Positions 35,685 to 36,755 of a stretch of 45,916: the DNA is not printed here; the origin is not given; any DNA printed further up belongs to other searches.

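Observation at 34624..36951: Two caspase-fold proteases interleaved with holin-like membrane proteins in the lysis cassette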

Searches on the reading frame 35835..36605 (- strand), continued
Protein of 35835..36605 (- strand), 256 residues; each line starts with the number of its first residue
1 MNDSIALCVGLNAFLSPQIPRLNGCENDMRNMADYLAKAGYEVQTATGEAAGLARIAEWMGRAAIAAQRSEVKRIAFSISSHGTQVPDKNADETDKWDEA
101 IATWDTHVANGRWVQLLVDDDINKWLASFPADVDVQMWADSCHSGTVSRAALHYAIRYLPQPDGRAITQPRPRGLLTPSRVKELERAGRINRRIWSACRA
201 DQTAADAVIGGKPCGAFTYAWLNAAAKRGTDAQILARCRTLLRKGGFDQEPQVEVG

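Call 59: search_protein_families(library=pfam, proteins=[L069:4926-5708:+, L047:4779-5690:+, L053:4938-5723:+, L035:1074-1883:+, L049:4956-5657:+, L069:4334-4915:+, L047:5927-6394:+, L053:6085-6561:+, L053:4361-4936:+, L049:5667-6179:+], max_evalue=0.01)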
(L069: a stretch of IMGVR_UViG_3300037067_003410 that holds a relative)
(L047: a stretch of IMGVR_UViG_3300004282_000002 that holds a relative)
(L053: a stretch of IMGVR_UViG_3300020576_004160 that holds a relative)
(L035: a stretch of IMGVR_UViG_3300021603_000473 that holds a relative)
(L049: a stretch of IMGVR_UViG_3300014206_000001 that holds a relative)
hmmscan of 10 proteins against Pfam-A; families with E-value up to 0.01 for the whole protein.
L069:4926-5708:+ (260 aa): 1 family
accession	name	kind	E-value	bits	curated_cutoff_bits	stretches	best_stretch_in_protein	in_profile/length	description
PF00656.27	Peptidase_C14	-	1e-20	74.9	21.4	1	25-251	2-227/233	Caspase domain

L047:4779-5690:+ (303 aa): 2 families
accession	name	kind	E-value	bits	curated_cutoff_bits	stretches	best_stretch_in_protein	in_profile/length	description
PF00656.27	Peptidase_C14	-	3.7e-26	92.7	21.4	1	58-292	2-225/233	Caspase domain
PF01364.23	Peptidase_C25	-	0.00039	20.2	23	1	31-191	134-276/374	Peptidase family C25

L053:4938-5723:+ (261 aa): 1 family
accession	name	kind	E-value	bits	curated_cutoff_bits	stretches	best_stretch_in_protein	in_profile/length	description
PF00656.27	Peptidase_C14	-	4.3e-26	92.5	21.4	1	21-245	2-224/233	Caspase domain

L035:1074-1883:+ (269 aa): 1 family
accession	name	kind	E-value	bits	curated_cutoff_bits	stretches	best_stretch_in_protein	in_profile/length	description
PF00656.27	Peptidase_C14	-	3.6e-26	92.7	21.4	1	34-259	2-227/233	Caspase domain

L049:4956-5657:+ (233 aa): 2 families
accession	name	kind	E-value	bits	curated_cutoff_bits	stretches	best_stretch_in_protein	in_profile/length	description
PF00656.27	Peptidase_C14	-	8.8e-23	81.6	21.4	1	7-226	7-228/233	Caspase domain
PF14538.11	Raptor_N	-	0.0044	17.3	27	0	46-84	70-107/151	Raptor N-terminal CASPase like domain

L069:4334-4915:+ (193 aa): 0 families

L047:5927-6394:+ (155 aa): 0 families

L053:6085-6561:+ (158 aa): 1 family
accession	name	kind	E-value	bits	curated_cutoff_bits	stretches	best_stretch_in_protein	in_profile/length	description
PF15967.10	Nucleoporin_FG2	-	0.0012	17.9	32.3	1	60-130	106-182/604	Nucleoporin FG repeated region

L053:4361-4936:+ (191 aa): 1 family
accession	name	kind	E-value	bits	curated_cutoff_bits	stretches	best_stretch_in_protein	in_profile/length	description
PF01520.23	Amidase_3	-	6.4e-24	85.4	27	1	2-185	1-173/174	N-acetylmuramoyl-L-alanine amidase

L049:5667-6179:+ (170 aa): 0 families

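Call 64: search_protein_families(library=pfam, alignment_id=A3, max_evalue=0.00001)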
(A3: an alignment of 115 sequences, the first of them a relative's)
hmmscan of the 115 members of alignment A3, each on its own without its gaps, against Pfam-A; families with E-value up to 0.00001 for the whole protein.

A. member 1, L031:4193-4657:+ (154 aa): 0 families

B. families by the number of members that match (of 115 scanned): 47 families (the first 25 are shown)
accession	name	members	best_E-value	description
PF00004.35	AAA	3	9.7e-26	ATPase family associated with various cellular activities (AAA)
PF04860.17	Phage_portal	2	3.3e-32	Phage portal protein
PF02867.20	Ribonuc_red_lgC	1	2.9e-93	Ribonucleotide reductase, barrel domain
PF05362.19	Lon_C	1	4.3e-62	Lon protease (S16) C-terminal proteolytic domain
PF00959.24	Phage_lysozyme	1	1.2e-49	Phage lysozyme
PF18823.6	InPase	1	8e-48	Inorganic Pyrophosphatase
PF03159.24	XRN_N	1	9e-45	XRN 5'-3' exonuclease N-terminus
PF01327.26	Pep_deformylase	1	3.1e-43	Polypeptide deformylase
PF02493.26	MORN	1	6e-33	MORN repeat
PF00656.27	Peptidase_C14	1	5.7e-31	Caspase domain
PF17846.6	XRN_M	1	8.1e-31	Xrn1 helical domain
PF02190.22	LON_substr_bdg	1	1.1e-29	ATP-dependent protease La (LON) substrate-binding domain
PF09945.14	DUF2177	1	5.7e-25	Predicted membrane protein (DUF2177)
PF01520.23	Amidase_3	1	6.4e-24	N-acetylmuramoyl-L-alanine amidase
PF22667.2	Lon_lid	1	8.7e-24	Lon protease AAA+ ATPase lid domain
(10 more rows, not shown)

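Call 65: search_protein_families(library=pfam, proteins=[L045:4326-4901:+, L072:4239-4832:+, L074:4202-4792:+, L086:4381-4866:+, L081:4300-4821:+, L031:5828-6394:+, L050:4298-4807:+, L033:4626-5165:+, L098:4215-4835:+, L105:4310-4972:+], max_evalue=0.001)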
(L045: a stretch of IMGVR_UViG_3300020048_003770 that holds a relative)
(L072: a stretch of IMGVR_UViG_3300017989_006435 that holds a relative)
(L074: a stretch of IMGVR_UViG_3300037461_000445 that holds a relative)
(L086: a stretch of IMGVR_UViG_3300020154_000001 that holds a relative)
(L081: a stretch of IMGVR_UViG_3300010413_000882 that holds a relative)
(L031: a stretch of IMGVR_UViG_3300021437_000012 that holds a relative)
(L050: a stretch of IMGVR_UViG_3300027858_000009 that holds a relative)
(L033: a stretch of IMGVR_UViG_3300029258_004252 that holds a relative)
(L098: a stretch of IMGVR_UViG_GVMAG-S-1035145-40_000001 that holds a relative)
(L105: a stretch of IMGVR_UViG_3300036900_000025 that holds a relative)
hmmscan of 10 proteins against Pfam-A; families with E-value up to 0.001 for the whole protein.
L045:4326-4901:+ (191 aa): 0 families

L072:4239-4832:+ (197 aa): 1 family
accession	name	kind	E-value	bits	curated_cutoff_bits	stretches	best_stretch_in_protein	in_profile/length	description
PF06941.18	NT5C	-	1.3e-05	25.5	24.8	1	5-138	3-141/180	5' nucleotidase, deoxy (Pyrimidine), cytosolic type C protein (NT5C)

L074:4202-4792:+ (196 aa): 0 families

L086:4381-4866:+ (161 aa): 0 families

L081:4300-4821:+ (173 aa): 1 family
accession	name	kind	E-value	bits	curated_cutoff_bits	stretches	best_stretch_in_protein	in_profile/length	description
PF05257.22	CHAP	-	3.2e-06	28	26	1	43-134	5-81/81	CHAP domain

L031:5828-6394:+ (188 aa): 2 families
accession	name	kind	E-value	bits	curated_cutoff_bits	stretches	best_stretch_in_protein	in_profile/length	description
PF05838.17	Glyco_hydro_108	-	1.7e-19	70.5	21.2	1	11-105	3-85/85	Glycosyl hydrolase 108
PF09374.15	PG_binding_3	-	1.7e-11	44.6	24.6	1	109-186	2-75/76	Predicted Peptidoglycan domain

L050:4298-4807:+ (169 aa): 3 families
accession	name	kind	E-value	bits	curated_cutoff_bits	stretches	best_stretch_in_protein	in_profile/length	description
PF01844.29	HNH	-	4.4e-16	59.2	21.4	1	86-128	1-47/47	HNH endonuclease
PF14279.12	HNH_5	-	1.4e-14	54.2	27.5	1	86-133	1-51/56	HNH endonuclease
PF13395.12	HNH_4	-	8.4e-07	29.3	22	1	93-130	16-53/54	HNH endonuclease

L033:4626-5165:+ (179 aa): 1 family
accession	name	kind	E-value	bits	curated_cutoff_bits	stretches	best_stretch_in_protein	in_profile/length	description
PF00959.24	Phage_lysozyme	-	1.2e-49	168.2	22.3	1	40-163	1-125/125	Phage lysozyme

L098:4215-4835:+ (206 aa): 0 families

L105:4310-4972:+ (220 aa): 0 families

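Call 70: search_dna_similar(query=window:35835-36605:-, collection=phages, mode=protein, max_evalue=0.001, max_rows=40)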
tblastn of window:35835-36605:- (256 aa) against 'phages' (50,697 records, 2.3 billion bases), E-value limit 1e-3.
Records with a match: 1; places in all: 1; records where one place covers at least 80% of the query: 1.
Best place of each record, by identity: <60% 1.
By first word of the organism name: uncultured 1.
By host as written in the record: - 1.
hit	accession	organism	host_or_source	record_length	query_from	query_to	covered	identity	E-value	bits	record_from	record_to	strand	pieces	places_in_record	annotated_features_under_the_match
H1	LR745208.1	uncultured phage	metagenomic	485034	6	254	97%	29.7%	4e-21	98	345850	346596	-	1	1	record has no annotation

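Call 74: find_encoding_contigs(protein=P0002, flank=7000, max_places=2)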
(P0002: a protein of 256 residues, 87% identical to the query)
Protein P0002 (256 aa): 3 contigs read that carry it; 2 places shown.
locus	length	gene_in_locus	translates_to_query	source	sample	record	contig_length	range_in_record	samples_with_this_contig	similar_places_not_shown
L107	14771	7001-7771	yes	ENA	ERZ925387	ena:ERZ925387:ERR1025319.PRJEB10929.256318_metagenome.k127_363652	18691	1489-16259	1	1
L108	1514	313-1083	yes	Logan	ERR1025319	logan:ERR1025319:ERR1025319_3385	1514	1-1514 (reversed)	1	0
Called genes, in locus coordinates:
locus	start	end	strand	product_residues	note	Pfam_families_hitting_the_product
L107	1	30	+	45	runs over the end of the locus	-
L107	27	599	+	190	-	-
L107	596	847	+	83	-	-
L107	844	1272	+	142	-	-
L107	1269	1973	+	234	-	-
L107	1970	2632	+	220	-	-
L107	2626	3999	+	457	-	PF01580:FtsK_SpoIIIE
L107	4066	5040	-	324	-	PF01734:Patatin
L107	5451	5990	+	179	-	PF01464:SLT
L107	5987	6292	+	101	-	-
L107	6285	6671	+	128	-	PF00565:SNase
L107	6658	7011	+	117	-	-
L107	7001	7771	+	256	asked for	PF00656:Peptidase_C14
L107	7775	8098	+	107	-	-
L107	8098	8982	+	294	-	PF12770:CHAT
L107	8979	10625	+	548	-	PF08239:SH3_3 (weak)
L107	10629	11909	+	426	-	PF01555:N6_N4_Mtase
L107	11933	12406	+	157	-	-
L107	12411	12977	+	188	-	-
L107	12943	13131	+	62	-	-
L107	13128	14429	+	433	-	PF03237:Terminase_6N, PF17289:Terminase_6C (weak)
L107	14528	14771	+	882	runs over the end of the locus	PF03420:Peptidase_S77, PF07068:Gp23, PF27730:UCP028589 (weak), PF25209:Phage_capsid_4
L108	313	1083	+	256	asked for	PF00656:Peptidase_C14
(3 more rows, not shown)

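Call 81: predict_structure(alignment_id=A2)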
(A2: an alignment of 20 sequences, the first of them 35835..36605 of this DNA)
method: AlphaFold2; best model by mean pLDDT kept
length: 256 residues; sequences in the alignment: 20
mean_pLDDT: 78.0   pTM: 0.81
mean pLDDT of the five models: 78.0, 77.5, 73.8, 72.1, 69.4
residues with pLDDT >= 90: 95; 70-90: 92; 50-70: 28; < 50: 41
segments of 3 or more residues with pLDDT < 50: 150-160, 165-189, 202-205
pLDDT, mean of each block of 10 residues (from residue 1): 89 91 90 95 98 98 96 96 82 75 93 89 87 89 59 41 47 39 45 72 58 84 87 81 79 64
secondary structure, 60 per line:
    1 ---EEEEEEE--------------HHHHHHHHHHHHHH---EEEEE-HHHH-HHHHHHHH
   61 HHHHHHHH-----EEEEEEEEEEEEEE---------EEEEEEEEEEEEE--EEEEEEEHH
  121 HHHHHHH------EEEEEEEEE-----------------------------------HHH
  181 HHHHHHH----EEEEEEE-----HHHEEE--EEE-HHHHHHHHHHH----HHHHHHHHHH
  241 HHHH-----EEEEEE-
elements in order: E4-10 H25-38 E42-46 H48-51 H53-68 E74-87 E97-109 E112-118 H119-127 E134-142 H178-187 E192-198 E207-209 E212-214 H216-226 H231-244 E250-255

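Call 84: fold_search(model_id=the predicted structure, library=pdb)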
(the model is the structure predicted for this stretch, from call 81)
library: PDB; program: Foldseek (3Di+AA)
matches with E <= 10: 1486; with E <= 0.001: 235
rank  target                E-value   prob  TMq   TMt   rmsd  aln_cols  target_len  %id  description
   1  3bij_C                2.2e-14  1.00  0.63  0.62  10.5       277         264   27  Crystal structure of protein GSU0716 from Geobacter sulfurreducens. Northeast Structural Genomics target GsR13 (released 2007-12-11)
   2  9n3e_A                7.0e-14  1.00  0.68  0.56   9.7       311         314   23  Crystal structure of Arabidopsis metacaspase 9 C147G at pH 5.5 (released 2025-06-11)
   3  3bij_B                1.4e-13  1.00  0.64  0.62  10.4       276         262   28  Crystal structure of protein GSU0716 from Geobacter sulfurreducens. Northeast Structural Genomics target GsR13 (released 2007-12-11)
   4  3bij_A                3.9e-13  1.00  0.64  0.62  10.4       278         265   28  Crystal structure of protein GSU0716 from Geobacter sulfurreducens. Northeast Structural Genomics target GsR13 (released 2007-12-11)
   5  9n3d                  4.2e-13  1.00  0.68  0.57   9.5       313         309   23  Crystal structure of Arabidopsis metacaspase 9 C147G at pH 4.2 (released 2025-06-11)
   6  9n3f                  5.0e-13  1.00  0.67  0.56   9.5       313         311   23  Crystal structure of Arabidopsis Metacaspase 9 C147G at pH 7.5 (released 2025-06-11)
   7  9n3e_B                7.3e-13  1.00  0.67  0.55   9.9       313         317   23  Crystal structure of Arabidopsis metacaspase 9 C147G at pH 5.5 (released 2025-06-11)
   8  8a53_C                1.2e-12  1.00  0.67  0.57   9.2       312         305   22  Crystal structure of AtMCA-IIf C147A (metacaspase 9) from Arabidopsis thaliana (released 2023-05-31)
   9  8a53_D                7.1e-12  1.00  0.68  0.58   9.2       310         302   23  Crystal structure of AtMCA-IIf C147A (metacaspase 9) from Arabidopsis thaliana (released 2023-05-31)
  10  8a53_B                9.1e-12  1.00  0.65  0.56   9.4       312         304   21  Crystal structure of AtMCA-IIf C147A (metacaspase 9) from Arabidopsis thaliana (released 2023-05-31)
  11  8a53_A                1.2e-11  1.00  0.67  0.58   8.9       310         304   22  Crystal structure of AtMCA-IIf C147A (metacaspase 9) from Arabidopsis thaliana (released 2023-05-31)
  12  7qp0_A                7.0e-11  1.00  0.60  0.59   7.5       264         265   24  Crystal structure of metacaspase from candida glabrata with magnesium (released 2023-01-11)
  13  6w8r_B                1.1e-10  1.00  0.65  0.48  12.8       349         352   19  Crystal structure of metacaspase 4 C139A from Arabidopsis (released 2020-05-20)
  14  6w8r_A                4.7e-10  1.00  0.63  0.45  13.2       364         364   18  Crystal structure of metacaspase 4 C139A from Arabidopsis (released 2020-05-20)
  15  4af8                  1.8e-09  1.00  0.58  0.46   9.4       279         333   22  The structural basis for metacaspase substrate specificity and activation (released 2012-05-02)
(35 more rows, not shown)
